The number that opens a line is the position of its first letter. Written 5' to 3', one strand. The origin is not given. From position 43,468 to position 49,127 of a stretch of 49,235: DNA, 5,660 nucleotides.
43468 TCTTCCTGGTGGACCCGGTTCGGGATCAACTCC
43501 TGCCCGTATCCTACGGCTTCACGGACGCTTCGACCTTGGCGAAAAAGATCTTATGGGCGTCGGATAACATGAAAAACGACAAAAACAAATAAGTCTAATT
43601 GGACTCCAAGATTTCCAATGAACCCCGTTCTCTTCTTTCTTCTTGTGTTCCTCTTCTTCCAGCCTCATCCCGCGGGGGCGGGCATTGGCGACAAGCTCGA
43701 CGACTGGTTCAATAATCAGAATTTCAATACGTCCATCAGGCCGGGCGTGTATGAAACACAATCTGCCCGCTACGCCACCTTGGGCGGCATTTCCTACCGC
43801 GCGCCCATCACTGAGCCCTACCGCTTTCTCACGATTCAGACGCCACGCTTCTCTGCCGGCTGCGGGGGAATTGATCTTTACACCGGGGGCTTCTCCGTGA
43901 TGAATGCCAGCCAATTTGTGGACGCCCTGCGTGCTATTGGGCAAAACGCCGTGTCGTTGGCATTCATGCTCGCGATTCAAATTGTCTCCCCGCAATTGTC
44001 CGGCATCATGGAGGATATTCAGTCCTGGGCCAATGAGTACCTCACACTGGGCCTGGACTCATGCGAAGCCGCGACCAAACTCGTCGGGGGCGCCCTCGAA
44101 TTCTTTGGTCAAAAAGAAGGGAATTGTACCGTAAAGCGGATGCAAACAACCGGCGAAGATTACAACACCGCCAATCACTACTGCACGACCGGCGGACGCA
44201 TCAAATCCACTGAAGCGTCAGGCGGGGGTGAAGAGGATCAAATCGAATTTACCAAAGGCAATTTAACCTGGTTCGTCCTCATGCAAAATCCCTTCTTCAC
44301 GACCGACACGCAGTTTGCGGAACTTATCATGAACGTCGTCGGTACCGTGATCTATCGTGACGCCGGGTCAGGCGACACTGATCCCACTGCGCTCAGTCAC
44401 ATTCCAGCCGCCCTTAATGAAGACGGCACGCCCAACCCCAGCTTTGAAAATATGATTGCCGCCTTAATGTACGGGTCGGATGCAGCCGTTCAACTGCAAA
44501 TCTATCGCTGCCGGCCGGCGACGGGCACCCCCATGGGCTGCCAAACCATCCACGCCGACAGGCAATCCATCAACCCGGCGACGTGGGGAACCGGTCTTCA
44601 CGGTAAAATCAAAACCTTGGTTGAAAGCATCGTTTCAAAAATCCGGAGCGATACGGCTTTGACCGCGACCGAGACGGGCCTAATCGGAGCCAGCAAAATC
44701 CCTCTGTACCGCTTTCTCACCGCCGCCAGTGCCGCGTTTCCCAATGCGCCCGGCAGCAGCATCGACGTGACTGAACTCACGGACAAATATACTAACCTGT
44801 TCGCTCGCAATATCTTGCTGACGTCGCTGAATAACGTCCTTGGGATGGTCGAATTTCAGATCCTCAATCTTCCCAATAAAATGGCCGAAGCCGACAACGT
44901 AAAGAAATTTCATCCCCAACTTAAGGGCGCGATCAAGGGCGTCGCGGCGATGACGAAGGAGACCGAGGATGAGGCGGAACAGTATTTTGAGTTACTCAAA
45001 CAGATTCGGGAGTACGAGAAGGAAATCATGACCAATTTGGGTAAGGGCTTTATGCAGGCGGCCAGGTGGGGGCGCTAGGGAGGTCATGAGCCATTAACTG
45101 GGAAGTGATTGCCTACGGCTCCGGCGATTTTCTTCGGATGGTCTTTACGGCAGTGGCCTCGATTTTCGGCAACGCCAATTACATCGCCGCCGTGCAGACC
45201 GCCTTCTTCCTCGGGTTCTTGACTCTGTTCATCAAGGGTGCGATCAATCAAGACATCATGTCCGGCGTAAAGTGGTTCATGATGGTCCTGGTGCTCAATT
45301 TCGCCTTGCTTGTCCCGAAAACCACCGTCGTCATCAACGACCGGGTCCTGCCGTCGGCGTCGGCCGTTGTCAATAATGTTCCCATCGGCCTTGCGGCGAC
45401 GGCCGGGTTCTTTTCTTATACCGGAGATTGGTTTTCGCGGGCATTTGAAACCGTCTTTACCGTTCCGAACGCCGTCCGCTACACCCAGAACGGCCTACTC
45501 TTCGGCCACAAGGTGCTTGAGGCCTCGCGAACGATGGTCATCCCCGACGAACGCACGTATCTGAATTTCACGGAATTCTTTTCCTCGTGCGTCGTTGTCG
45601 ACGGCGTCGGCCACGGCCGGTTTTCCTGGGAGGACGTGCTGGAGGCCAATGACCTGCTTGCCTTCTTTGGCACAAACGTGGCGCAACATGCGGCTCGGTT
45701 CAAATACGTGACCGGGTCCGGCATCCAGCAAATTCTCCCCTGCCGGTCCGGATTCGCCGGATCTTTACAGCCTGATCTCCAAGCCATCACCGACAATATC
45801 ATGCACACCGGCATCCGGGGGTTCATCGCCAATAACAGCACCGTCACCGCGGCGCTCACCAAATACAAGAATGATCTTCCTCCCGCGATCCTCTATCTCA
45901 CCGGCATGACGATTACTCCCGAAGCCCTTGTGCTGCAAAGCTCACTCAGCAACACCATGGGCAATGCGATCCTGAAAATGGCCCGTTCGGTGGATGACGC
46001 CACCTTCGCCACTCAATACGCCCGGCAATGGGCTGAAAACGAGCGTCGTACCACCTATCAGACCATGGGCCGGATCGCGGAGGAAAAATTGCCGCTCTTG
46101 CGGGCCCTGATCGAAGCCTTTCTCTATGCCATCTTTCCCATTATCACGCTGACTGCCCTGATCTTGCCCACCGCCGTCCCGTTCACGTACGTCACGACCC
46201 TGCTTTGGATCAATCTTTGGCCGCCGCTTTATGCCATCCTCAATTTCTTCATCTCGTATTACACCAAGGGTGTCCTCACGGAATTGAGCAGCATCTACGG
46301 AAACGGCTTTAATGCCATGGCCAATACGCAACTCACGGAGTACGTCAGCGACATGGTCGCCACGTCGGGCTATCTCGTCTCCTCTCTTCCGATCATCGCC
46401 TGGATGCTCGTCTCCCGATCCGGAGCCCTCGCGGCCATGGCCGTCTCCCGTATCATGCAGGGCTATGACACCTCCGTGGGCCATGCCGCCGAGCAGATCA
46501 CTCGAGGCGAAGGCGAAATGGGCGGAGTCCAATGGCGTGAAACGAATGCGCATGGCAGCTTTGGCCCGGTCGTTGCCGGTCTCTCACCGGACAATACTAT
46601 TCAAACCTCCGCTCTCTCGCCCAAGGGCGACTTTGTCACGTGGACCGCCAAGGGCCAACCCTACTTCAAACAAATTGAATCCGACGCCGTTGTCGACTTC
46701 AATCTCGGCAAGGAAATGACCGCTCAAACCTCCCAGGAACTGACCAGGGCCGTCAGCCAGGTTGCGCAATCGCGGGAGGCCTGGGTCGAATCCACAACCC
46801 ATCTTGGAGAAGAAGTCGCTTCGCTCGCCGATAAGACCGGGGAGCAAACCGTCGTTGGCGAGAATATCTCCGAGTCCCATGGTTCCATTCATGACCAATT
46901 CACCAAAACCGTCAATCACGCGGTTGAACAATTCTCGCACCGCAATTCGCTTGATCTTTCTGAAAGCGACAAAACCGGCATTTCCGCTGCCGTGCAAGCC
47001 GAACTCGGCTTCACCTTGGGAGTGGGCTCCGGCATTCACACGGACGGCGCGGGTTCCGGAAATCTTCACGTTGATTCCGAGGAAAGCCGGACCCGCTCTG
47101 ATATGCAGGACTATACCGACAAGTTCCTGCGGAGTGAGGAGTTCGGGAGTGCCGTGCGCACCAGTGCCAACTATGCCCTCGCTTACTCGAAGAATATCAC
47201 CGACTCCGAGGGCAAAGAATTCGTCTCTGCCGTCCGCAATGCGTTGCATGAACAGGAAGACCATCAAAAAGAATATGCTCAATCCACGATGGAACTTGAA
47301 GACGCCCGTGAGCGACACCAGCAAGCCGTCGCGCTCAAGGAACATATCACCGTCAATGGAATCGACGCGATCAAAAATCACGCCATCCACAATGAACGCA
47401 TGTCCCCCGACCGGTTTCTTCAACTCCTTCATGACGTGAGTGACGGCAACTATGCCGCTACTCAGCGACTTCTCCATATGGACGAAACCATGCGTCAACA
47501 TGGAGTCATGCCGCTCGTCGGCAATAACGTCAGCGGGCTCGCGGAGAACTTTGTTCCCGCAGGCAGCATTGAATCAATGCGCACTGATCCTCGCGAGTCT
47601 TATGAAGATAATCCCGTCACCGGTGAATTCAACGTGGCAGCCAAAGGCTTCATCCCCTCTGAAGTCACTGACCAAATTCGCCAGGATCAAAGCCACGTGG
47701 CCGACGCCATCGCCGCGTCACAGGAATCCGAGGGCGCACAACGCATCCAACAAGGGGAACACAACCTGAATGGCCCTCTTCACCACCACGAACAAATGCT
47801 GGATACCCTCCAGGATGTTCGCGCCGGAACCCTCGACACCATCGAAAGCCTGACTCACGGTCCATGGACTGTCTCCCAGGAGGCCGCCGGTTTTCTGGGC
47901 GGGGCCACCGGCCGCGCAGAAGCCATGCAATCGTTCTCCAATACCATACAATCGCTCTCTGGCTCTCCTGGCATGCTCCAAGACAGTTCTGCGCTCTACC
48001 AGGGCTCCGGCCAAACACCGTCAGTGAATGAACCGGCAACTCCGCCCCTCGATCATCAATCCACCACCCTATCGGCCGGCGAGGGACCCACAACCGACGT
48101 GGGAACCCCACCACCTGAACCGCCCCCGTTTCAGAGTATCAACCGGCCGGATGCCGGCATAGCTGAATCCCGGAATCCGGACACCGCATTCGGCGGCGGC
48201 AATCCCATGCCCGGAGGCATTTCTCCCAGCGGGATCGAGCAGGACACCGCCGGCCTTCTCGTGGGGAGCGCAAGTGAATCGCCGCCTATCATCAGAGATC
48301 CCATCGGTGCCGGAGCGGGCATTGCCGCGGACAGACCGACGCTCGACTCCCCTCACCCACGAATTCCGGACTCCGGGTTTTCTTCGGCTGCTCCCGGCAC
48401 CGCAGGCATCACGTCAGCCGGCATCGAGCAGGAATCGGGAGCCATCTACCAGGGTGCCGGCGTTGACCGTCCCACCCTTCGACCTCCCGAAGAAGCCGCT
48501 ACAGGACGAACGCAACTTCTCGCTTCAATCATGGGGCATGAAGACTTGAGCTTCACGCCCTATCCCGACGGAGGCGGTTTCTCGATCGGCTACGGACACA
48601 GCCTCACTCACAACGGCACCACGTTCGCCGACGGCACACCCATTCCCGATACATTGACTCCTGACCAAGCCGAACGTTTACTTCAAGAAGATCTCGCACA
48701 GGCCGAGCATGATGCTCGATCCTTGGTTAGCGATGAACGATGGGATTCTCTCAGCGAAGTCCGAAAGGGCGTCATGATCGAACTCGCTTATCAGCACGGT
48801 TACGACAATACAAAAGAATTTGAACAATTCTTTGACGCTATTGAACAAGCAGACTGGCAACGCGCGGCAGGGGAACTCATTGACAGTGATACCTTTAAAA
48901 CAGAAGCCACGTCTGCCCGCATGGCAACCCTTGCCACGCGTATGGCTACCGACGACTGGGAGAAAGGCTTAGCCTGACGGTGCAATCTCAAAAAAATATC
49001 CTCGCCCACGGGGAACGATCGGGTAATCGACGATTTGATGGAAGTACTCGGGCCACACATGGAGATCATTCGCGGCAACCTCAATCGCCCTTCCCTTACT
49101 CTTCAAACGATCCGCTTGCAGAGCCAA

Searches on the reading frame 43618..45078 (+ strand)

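Call 71: search_protein_families(library=pfam, proteins=[window:43618-45078:+], max_evalue=0.001)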
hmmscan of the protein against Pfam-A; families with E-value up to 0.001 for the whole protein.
window:43618-45078:+ (486 aa): 1 family
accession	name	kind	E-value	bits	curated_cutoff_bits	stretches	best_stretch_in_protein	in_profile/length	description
PF06122.16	TraH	-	1.5e-73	248.7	25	1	27-382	1-340/358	Conjugative relaxosome accessory transposon protein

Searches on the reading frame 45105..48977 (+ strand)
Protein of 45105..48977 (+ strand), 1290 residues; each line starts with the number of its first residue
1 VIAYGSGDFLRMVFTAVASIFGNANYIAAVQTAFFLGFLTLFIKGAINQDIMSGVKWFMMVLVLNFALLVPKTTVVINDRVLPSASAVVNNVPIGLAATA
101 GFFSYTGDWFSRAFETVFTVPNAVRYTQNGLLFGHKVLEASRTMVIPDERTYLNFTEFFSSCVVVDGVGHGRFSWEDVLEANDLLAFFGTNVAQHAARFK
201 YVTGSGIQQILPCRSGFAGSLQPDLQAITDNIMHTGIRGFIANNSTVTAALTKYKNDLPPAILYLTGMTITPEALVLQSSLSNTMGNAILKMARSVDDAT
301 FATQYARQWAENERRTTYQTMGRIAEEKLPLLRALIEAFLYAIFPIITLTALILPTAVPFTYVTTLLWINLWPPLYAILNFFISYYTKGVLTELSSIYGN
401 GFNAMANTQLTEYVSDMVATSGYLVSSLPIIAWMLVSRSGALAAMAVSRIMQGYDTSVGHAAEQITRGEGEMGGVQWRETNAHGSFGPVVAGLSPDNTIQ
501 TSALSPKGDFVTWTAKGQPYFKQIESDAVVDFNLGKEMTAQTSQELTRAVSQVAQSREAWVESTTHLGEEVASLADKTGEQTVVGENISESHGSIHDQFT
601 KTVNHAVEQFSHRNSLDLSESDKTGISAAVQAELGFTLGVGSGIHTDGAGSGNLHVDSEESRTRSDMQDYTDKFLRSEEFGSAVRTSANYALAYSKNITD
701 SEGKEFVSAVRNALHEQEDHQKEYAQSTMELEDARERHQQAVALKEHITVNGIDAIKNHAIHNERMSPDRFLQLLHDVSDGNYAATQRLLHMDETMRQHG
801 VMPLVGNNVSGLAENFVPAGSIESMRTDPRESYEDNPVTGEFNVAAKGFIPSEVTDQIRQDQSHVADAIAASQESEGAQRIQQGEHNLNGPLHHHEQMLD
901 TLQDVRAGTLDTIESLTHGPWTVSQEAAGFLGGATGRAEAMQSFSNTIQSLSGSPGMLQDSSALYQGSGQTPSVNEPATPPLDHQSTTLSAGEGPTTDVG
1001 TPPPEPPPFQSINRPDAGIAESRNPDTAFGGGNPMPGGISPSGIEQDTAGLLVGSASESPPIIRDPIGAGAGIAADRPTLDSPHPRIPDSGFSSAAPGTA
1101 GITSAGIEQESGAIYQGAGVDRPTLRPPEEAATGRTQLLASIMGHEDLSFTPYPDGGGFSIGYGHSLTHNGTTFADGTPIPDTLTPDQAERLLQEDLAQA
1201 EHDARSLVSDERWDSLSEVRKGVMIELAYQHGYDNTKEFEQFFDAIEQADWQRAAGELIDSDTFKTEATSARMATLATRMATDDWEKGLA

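Call 71: search_protein_families(library=pfam, proteins=[window:45105-48977:+], max_evalue=0.001)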
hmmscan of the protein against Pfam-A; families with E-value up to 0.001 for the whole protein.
window:45105-48977:+ (1290 aa): 2 families
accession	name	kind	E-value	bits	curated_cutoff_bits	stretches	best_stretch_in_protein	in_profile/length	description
PF07916.16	TraG_N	-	2.6e-74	251.3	36.1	1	4-453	5-457/462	TraG-like protein, N-terminal region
PF00959.24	Phage_lysozyme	-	9.3e-08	32.9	22.3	1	1145-1258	3-104/125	Phage lysozyme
